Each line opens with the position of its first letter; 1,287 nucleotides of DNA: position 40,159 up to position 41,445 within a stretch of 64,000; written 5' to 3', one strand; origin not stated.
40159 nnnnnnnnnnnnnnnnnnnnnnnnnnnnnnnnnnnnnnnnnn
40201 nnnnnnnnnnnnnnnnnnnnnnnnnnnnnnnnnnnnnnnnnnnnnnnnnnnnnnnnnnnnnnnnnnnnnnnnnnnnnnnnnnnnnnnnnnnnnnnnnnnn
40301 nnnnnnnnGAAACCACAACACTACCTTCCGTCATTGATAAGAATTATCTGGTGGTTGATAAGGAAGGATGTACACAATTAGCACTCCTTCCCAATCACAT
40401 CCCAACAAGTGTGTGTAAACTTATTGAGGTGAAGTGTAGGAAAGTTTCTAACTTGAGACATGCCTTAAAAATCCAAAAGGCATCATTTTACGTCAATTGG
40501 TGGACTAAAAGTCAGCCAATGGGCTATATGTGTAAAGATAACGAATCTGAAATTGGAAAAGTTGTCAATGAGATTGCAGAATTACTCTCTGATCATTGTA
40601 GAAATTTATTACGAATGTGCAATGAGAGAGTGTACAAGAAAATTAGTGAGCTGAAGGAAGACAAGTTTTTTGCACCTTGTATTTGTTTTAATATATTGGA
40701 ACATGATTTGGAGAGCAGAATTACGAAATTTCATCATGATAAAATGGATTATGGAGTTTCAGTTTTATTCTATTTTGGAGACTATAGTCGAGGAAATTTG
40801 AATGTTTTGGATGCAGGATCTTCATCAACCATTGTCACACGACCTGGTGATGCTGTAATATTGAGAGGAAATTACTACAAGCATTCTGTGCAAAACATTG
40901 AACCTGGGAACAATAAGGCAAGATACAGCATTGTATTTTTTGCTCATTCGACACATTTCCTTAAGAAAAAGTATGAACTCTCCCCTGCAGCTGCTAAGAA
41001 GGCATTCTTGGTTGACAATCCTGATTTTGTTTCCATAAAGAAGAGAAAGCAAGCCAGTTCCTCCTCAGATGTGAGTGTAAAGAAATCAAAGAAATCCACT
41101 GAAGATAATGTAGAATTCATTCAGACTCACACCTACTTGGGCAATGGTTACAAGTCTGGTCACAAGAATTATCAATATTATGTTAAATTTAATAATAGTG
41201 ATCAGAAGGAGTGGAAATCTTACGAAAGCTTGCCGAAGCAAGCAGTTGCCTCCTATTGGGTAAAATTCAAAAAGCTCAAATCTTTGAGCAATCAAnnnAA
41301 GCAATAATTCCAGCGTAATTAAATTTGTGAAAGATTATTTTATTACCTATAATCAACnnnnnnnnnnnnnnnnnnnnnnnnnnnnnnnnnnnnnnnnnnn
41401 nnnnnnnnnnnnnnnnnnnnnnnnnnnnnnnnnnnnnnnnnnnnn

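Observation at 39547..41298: Tet/JBP 5-methylcytosine-dioxygenase-like gene fused to a C-terminal chromo-like domain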

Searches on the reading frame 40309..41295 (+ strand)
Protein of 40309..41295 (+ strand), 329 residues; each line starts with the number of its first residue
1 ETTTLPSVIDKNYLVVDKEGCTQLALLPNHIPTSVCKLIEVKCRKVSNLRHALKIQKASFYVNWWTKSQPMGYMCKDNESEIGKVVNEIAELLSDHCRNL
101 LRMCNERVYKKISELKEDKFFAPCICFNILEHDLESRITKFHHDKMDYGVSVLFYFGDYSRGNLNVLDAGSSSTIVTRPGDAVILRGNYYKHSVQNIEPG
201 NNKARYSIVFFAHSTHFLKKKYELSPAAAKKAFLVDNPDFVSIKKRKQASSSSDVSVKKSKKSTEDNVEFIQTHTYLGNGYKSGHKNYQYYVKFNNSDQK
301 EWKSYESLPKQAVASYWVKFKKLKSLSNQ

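Call 20: find_homologous_proteins(query=window:40315-41295:+, max_evalue=0.01)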
Query seq(327 aa): 2057 candidates shared short words with the query, none scored E <= 0.01.

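Call 30: predict_structure(protein=window:40309-41295:+)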
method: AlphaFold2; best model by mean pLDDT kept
length: 329 residues; sequences in the alignment: 1
mean_pLDDT: 30.5   pTM: 0.18
mean pLDDT of the five models: 30.5, 27.4, 26.8, 23.3, 22.7
residues with pLDDT >= 90: 0; 70-90: 0; 50-70: 7; < 50: 322
segments of 3 or more residues with pLDDT < 50: 1-301, 309-329
pLDDT, mean of each block of 10 residues (from residue 1): 28 27 26 26 23 26 27 30 36 34 35 34 29 29 26 27 28 27 26 25 27 31 35 27 25 26 30 31 37 44 51 38 36
secondary structure, 60 per line:
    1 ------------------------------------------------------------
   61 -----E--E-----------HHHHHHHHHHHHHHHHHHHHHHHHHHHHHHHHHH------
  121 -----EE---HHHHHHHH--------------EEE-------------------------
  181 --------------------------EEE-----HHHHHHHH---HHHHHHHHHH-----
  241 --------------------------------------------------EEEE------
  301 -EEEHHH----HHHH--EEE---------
elements in order: H81-114 H131-138 E153-155 E207-209 H215-222 H226-235 E291-294 E302-304 H312-315 E318-320

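Call 34: search_protein_representatives(protein=window:40309-41295:+)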
Query: 329 residues. Proteins with E-value up to 0.001 (for the whole library): 16; up to 1e-10: 9; up to 1e-30: 2. The best 16 are listed.
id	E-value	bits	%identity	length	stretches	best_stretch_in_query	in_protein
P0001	1.2e-218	741.1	99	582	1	1-329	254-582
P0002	2.1e-39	152.2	32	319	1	8-263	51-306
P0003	6.8e-29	117.7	33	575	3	3-199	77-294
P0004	6.3e-19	84.9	37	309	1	8-197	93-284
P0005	1.2e-15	74.1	28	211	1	54-228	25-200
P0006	2.9e-14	69.6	30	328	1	6-223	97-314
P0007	2.9e-11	59.8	28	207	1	57-247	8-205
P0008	4.0e-11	59.3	34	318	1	55-220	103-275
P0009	5.0e-11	59.0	26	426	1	10-265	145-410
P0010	2.9e-08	49.9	40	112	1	123-215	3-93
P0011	4.8e-08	49.2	33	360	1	121-249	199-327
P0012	3.6e-07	46.3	24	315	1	6-261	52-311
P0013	1.4e-06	44.4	34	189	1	97-217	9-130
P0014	1.3e-05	41.2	26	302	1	11-228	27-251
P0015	2.1e-05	40.5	32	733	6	13-66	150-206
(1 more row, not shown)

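Call 38: search_protein_families(library=pfam, proteins=[P0003, P0002, P0004, P0005, P0006, P0007, P0008, P0009, P0011, P0014], max_evalue=0.1)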
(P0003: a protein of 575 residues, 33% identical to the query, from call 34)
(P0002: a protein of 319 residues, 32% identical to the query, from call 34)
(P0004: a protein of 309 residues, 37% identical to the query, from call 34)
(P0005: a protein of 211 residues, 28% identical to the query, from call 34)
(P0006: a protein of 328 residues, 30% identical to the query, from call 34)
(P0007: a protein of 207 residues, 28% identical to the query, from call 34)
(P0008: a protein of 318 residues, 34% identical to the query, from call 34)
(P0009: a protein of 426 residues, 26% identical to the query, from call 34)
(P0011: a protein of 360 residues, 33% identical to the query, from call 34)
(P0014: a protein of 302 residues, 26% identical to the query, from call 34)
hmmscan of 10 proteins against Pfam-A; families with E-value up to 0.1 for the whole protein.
P0003 (575 aa): 3 families
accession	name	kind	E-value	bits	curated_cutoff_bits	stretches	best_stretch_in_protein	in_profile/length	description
PF00385.30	Chromo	-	1.2e-06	28.8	25.1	1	461-514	1-52/53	Chromo (CHRromatin Organisation MOdifier) domain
PF13640.12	2OG-FeII_Oxy_3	-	0.0052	18.1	27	1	233-293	14-85/98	2OG-Fe(II) oxygenase superfamily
PF10014.15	2OG-Fe_Oxy_2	-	0.066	13.3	23.1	0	230-295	113-178/192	2OG-Fe dioxygenase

P0002 (319 aa): 0 families

P0004 (309 aa): 0 families

P0005 (211 aa): 3 families
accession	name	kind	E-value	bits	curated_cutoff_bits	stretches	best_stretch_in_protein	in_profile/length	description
PF12851.13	Tet_JBP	-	1.7e-05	24.5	34.9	1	110-186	83-164/164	Oxygenase domain of the 2OGFeDO superfamily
PF03171.26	2OG-FeII_Oxy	-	0.017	15.8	23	1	124-185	30-100/101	2OG-Fe(II) oxygenase superfamily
PF06896.17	Phage_TAC_3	-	0.088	13.9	22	0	38-105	38-104/117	Phage tail assembly chaperone proteins, TAC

P0006 (328 aa): 3 families
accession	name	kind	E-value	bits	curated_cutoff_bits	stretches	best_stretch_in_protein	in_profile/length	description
PF12851.13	Tet_JBP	-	0.0076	15.9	34.9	1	265-305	120-164/164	Oxygenase domain of the 2OGFeDO superfamily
PF22814.2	WelO5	-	0.039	13.9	27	1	266-297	226-258/277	Carrier-protein-independent halogenase WelO5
PF20609.3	pAdhesive_17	-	0.071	13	27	0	126-199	121-193/289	Putative adhesive domain (group 17)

P0007 (207 aa): 1 family
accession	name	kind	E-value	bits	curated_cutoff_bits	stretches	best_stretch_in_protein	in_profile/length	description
PF12851.13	Tet_JBP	-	0.0057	16.3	34.9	1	97-172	89-164/164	Oxygenase domain of the 2OGFeDO superfamily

P0008 (318 aa): 1 family
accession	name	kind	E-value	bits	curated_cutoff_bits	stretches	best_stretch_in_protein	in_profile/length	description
PF12851.13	Tet_JBP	-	6.2e-06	26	34.9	1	183-269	77-164/164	Oxygenase domain of the 2OGFeDO superfamily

P0009 (426 aa): 1 family
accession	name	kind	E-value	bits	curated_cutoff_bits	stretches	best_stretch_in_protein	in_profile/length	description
PF14489.11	QueF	-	0.035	14.8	27.3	1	169-223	14-70/81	QueF-like protein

P0011 (360 aa): 3 families
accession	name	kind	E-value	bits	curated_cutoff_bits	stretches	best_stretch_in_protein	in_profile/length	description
PF12851.13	Tet_JBP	-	0.006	16.3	34.9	1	239-287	112-163/164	Oxygenase domain of the 2OGFeDO superfamily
PF03171.26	2OG-FeII_Oxy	-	0.0078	17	23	1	239-287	48-100/101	2OG-Fe(II) oxygenase superfamily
PF13640.12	2OG-FeII_Oxy_3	-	0.011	17.1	27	1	215-285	13-96/98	2OG-Fe(II) oxygenase superfamily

P0014 (302 aa): 3 families
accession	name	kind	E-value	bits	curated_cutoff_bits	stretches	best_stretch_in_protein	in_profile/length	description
PF07357.16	DRAT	-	0.024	14.3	25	1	100-159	14-73/256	Dinitrogenase reductase ADP-ribosyltransferase (DRAT)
PF13640.12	2OG-FeII_Oxy_3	-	0.028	15.8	27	1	159-232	10-95/98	2OG-Fe(II) oxygenase superfamily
PF05970.20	PIF1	-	0.048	13.7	25.9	1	57-135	54-132/223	PIF1-like helicase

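Call 51: find_homologous_proteins(query=A1, max_evalue=0.001)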
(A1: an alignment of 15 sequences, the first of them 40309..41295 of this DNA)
Query A1 (15 sequences) (329 aa, profile of the alignment): 2 proteins with E <= 0.001 among 7101 candidates.
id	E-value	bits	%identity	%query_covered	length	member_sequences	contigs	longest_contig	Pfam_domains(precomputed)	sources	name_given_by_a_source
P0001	2.0e-85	305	99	100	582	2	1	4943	-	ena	-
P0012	2.6e-82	295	22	78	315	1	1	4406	-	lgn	-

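Call 58: predict_structure(alignment_id=A2)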
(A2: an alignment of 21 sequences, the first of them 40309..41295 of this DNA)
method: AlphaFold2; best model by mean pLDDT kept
length: 329 residues; sequences in the alignment: 21
mean_pLDDT: 87.5   pTM: 0.73
mean pLDDT of the five models: 87.5, 87.0, 86.0, 85.7, 85.5
residues with pLDDT >= 90: 208; 70-90: 86; 50-70: 21; < 50: 14
segments of 3 or more residues with pLDDT < 50: 255-265
pLDDT, mean of each block of 10 residues (from residue 1): 81 93 97 97 97 94 94 96 98 97 96 89 96 87 95 95 89 95 97 90 90 95 96 95 86 46 54 68 70 80 84 82 69
secondary structure, 60 per line:
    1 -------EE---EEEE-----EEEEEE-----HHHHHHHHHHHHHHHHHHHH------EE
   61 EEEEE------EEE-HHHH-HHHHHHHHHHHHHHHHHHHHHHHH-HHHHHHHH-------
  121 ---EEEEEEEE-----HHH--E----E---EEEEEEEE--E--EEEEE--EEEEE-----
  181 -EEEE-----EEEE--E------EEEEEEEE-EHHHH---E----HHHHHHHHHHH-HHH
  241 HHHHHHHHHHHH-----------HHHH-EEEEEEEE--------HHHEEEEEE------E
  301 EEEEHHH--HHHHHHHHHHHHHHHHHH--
elements in order: E13-16 E22-27 H33-52 E59-65 E72-74 H76-79 H81-104 H106-113 E124-131 E151-158 E164-168 E171-175 E182-185 E191-194 E204-211 H214-217 H226-236 H238-252 H264-267 E269-276 E288-293 E300-304 H310-327

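Call 61: fold_search(model_id=the predicted structure, library=pdb)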
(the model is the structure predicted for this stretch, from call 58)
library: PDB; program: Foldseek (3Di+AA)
matches with E <= 10: 1699; with E <= 0.001: 505
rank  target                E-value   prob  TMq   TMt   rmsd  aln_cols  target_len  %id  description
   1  4lt5_A                2.1e-19  1.00  0.62  0.77   1.9       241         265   28  Structure of a Naegleria Tet-like dioxygenase in complex with 5-methylcytosine DNA (released 2013-12-18)
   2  5cg9_D                2.4e-19  1.00  0.65  0.80   1.8       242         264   27  NgTET1 in complex with 5mC DNA in space group P3221 (released 2015-09-09)
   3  5cg9_A                3.3e-19  1.00  0.62  0.76   1.9       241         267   27  NgTET1 in complex with 5mC DNA in space group P3221 (released 2015-09-09)
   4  5cg8_A                1.1e-18  1.00  0.62  0.76   1.9       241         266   27  NgTET1 in complex with 5hmC DNA (released 2015-09-09)
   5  7vpn_B                7.9e-12  1.00  0.52  0.49   3.5       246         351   15  Crystal Structure of the dioxygenase CcTet from Coprinopsis cinereain in complex with Mn(II) and N-Oxalylglycine (released 2022-03-30)
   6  8jkk_D                4.9e-11  1.00  0.50  0.43   6.0       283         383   14  Crystal Structure of the dioxygenase CcTet from Coprinopsis cinerea bound to 12bp 5-methylcytosine (5mC) containing du (released 2024-03-06)
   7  7vpn_A                5.2e-11  1.00  0.52  0.49   3.4       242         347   14  Crystal Structure of the dioxygenase CcTet from Coprinopsis cinereain in complex with Mn(II) and N-Oxalylglycine (released 2022-03-30)
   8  8jkk_J                1.1e-10  1.00  0.49  0.43   5.9       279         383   15  Crystal Structure of the dioxygenase CcTet from Coprinopsis cinerea bound to 12bp 5-methylcytosine (5mC) containing du (released 2024-03-06)
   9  8jkk_G                1.4e-10  1.00  0.49  0.44   5.3       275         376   15  Crystal Structure of the dioxygenase CcTet from Coprinopsis cinerea bound to 12bp 5-methylcytosine (5mC) containing du (released 2024-03-06)
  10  7vpn_C                2.3e-10  1.00  0.52  0.48   3.7       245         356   15  Crystal Structure of the dioxygenase CcTet from Coprinopsis cinereain in complex with Mn(II) and N-Oxalylglycine (released 2022-03-30)
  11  7w5p_H                3.7e-10  1.00  0.49  0.43   5.1       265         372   15  Crystal Structure of the dioxygenase CcTet from Coprinopsis cinereain bound to 12bp N6-methyldeoxyadenine (6mA) contai (released 2022-03-30)
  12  8jkk_A                3.7e-10  1.00  0.50  0.44   5.0       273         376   15  Crystal Structure of the dioxygenase CcTet from Coprinopsis cinerea bound to 12bp 5-methylcytosine (5mC) containing du (released 2024-03-06)
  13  7w5p_G                3.9e-10  1.00  0.49  0.44   6.0       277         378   14  Crystal Structure of the dioxygenase CcTet from Coprinopsis cinereain bound to 12bp N6-methyldeoxyadenine (6mA) contai (released 2022-03-30)
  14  7w5p_A                4.4e-10  1.00  0.50  0.44   5.0       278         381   15  Crystal Structure of the dioxygenase CcTet from Coprinopsis cinereain bound to 12bp N6-methyldeoxyadenine (6mA) contai (released 2022-03-30)
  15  7w5p_D                5.0e-10  1.00  0.50  0.44   4.8       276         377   15  Crystal Structure of the dioxygenase CcTet from Coprinopsis cinereain bound to 12bp N6-methyldeoxyadenine (6mA) contai (released 2022-03-30)
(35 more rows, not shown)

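Call 70: find_encoding_contigs(protein=P0002, flank=4000)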
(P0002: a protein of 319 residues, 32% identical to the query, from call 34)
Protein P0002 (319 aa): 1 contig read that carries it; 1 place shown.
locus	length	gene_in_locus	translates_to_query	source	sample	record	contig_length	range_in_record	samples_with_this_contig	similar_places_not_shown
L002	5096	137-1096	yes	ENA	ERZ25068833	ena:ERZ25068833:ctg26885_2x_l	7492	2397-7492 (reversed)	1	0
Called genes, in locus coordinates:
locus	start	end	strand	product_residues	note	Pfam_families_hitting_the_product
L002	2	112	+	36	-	?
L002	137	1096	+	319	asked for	-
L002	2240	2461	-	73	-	-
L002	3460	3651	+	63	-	-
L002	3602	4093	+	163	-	-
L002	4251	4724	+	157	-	PF13920:zf-C3HC4_3 (faint)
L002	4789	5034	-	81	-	PF14432:DYW_deaminase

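Call 72: find_related_loci(query=window:40309-41295:+, collection=metagenome_contigs, flank=2500)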
Query window:40309-41295:+ (329 aa) in metagenome_contigs; peptide patterns used: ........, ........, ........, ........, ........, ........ (x = any residue, [..] = any of these).
196 stretches matched a pattern, but none encodes a relative of the query by tblastn (E <= 1e-3).

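Call 74: find_related_loci(query=A3, collection=metagenome_contigs, flank=2500)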
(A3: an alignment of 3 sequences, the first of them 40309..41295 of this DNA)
Query A3 (329 aa) in metagenome_contigs; peptide patterns used: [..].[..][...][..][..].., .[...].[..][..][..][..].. (x = any residue, [..] = any of these).
156 stretches matched a pattern, but none encodes a relative of the query by tblastn (E <= 1e-3).
